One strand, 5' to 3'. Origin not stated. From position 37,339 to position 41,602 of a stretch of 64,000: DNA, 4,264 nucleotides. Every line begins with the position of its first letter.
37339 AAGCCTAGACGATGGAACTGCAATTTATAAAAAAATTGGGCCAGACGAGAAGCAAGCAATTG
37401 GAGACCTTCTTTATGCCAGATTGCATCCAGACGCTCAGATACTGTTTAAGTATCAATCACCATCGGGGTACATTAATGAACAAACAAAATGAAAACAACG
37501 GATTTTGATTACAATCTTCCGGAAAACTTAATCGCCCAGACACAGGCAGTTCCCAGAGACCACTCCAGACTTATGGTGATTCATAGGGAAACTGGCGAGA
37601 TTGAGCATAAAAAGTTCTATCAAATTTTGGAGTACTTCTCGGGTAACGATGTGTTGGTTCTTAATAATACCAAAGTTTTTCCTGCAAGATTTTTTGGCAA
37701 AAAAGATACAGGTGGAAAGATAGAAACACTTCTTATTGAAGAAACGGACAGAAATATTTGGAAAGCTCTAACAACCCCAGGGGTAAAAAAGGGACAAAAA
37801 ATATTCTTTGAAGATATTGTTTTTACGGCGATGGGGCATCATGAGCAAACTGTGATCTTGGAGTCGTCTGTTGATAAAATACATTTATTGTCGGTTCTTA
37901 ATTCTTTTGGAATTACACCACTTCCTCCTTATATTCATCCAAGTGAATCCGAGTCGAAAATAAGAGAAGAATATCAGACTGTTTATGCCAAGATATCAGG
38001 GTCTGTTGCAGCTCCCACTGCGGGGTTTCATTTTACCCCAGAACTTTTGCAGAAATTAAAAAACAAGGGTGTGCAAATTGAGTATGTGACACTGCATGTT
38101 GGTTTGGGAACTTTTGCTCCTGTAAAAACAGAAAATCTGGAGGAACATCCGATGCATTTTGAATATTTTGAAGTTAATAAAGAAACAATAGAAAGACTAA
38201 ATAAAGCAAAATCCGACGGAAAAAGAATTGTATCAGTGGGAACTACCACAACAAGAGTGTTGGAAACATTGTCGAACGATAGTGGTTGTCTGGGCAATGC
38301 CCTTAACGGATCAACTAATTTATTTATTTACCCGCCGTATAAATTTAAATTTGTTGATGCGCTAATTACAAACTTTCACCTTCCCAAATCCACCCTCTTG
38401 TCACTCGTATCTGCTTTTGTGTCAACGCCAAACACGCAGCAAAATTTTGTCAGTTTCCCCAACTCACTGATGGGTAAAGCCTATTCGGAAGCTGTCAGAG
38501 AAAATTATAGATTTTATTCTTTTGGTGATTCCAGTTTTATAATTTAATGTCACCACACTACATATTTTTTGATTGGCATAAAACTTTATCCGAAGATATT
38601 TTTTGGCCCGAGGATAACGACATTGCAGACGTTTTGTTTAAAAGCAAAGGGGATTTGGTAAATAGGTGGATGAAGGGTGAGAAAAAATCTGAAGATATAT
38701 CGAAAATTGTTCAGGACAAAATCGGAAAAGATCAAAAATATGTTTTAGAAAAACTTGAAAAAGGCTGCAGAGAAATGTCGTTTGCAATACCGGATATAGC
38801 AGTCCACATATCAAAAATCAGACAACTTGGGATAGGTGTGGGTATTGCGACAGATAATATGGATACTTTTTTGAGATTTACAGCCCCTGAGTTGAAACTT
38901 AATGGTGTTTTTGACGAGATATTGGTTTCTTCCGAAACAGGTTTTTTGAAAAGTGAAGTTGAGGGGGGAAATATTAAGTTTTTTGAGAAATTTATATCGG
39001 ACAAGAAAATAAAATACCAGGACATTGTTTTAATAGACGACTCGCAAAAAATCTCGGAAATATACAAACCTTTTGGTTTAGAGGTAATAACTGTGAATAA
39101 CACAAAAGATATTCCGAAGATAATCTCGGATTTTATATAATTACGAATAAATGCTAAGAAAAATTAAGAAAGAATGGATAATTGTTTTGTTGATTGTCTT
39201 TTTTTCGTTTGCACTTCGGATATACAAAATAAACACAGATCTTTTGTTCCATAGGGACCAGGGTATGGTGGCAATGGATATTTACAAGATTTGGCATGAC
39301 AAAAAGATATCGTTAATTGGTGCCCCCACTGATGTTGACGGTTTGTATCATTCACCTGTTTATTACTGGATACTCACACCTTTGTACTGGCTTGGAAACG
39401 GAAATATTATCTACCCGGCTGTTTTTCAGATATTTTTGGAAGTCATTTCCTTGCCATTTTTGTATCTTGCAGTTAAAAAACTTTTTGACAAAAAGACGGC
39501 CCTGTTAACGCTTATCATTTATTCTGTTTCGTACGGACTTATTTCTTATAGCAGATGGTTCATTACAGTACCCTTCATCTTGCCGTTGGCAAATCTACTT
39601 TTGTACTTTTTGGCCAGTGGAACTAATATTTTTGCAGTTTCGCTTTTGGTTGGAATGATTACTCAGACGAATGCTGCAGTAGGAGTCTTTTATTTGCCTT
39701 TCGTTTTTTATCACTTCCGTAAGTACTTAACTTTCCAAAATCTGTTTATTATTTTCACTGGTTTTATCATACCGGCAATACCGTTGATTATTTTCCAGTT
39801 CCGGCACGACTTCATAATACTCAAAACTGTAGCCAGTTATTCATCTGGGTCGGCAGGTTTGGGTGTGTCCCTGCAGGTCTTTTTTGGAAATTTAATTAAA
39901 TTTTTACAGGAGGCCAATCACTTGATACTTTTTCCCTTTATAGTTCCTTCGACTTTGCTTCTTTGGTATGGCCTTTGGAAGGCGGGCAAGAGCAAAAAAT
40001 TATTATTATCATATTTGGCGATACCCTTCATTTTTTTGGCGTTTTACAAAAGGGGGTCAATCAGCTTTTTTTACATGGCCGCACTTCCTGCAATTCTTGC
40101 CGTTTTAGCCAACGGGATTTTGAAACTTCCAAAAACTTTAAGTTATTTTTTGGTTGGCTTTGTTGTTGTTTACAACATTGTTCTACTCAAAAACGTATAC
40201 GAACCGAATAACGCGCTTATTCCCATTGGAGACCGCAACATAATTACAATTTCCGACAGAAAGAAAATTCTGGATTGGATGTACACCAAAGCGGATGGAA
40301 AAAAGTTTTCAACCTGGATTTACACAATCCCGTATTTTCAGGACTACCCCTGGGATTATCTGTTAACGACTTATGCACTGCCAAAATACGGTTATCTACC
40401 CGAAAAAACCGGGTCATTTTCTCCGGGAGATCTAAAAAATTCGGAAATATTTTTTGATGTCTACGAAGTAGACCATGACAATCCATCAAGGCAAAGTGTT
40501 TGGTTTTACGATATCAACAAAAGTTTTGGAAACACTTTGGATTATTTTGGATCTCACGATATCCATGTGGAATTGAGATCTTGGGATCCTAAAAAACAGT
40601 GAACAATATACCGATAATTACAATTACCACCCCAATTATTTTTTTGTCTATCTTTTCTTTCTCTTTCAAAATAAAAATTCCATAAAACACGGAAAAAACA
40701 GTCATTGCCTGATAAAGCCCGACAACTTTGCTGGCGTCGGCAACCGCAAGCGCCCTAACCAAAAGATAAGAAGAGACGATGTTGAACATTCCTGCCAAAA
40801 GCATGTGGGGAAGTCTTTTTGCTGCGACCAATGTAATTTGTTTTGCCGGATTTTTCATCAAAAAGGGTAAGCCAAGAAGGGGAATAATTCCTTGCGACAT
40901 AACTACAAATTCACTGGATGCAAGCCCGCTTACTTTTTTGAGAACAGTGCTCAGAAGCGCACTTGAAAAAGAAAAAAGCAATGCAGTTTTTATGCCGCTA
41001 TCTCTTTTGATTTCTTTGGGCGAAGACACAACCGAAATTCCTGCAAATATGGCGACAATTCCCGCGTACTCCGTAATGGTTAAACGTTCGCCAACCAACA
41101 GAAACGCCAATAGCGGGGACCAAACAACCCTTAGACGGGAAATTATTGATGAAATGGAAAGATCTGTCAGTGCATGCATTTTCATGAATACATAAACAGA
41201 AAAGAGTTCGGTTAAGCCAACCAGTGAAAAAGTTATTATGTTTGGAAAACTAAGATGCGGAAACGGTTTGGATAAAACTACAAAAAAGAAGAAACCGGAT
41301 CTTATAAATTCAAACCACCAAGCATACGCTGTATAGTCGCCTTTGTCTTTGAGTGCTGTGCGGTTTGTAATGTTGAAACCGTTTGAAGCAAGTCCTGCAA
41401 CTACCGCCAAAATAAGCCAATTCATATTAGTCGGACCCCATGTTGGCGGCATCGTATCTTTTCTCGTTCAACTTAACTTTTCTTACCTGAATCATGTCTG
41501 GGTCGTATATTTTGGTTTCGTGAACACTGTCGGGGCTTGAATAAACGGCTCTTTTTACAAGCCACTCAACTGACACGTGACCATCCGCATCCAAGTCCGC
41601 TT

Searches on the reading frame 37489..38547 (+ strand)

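Call 9: search_protein_families(library=pfam, proteins=[window:37489-38547:+], max_evalue=0.001)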
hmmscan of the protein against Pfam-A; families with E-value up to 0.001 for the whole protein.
window:37489-38547:+ (352 aa): 1 family
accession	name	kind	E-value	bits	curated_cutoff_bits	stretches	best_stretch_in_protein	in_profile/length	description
PF02547.20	Queuosine_synth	-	4e-120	401.2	25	1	4-351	2-322/322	Queuosine biosynthesis protein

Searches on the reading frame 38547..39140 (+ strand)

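Call 9: search_protein_families(library=pfam, proteins=[window:38547-39140:+], max_evalue=0.001)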
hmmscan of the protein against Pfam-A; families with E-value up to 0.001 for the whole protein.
window:38547-39140:+ (197 aa): 2 families
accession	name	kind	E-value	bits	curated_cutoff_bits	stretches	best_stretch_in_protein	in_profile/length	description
PF00702.32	Hydrolase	-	9.7e-05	23.3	26.4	1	13-166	11-180/191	haloacid dehalogenase-like hydrolase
PF13419.12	HAD_2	-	0.00028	21.5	23.8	1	62-168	61-163/178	Haloacid dehalogenase-like hydrolase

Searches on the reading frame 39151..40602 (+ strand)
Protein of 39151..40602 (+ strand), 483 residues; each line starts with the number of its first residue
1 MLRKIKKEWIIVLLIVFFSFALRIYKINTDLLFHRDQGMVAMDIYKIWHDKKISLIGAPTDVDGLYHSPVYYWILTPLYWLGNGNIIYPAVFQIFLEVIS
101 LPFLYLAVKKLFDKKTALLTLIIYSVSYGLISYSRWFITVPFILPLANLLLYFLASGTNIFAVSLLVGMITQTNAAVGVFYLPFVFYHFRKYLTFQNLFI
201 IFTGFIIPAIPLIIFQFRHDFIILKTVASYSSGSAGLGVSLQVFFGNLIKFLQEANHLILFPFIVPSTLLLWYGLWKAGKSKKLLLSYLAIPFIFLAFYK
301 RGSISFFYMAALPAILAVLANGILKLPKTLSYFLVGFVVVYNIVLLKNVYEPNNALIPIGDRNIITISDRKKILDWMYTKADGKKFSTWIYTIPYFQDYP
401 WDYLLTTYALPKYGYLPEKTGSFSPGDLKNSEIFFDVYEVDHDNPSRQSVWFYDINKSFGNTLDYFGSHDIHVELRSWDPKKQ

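Call 9: search_protein_families(library=pfam, proteins=[window:39151-40602:+], max_evalue=0.001)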
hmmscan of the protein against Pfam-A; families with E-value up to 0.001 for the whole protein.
window:39151-40602:+ (483 aa): 1 family
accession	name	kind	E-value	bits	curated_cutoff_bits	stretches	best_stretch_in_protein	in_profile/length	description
PF13231.12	PMT_2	-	0.00057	20.6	26.1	1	67-187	2-128/160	Dolichyl-phosphate-mannose-protein mannosyltransferase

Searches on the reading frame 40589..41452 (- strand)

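Call 87: search_protein_families(library=pfam, proteins=[window:40589-41452:-], max_evalue=0.001)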
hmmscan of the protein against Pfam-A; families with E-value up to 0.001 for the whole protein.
window:40589-41452:- (287 aa): 1 family
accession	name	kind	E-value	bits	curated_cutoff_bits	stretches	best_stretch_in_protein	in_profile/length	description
PF00892.27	EamA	-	6.4e-19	69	28.2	2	152-286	2-134/135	EamA-like transporter family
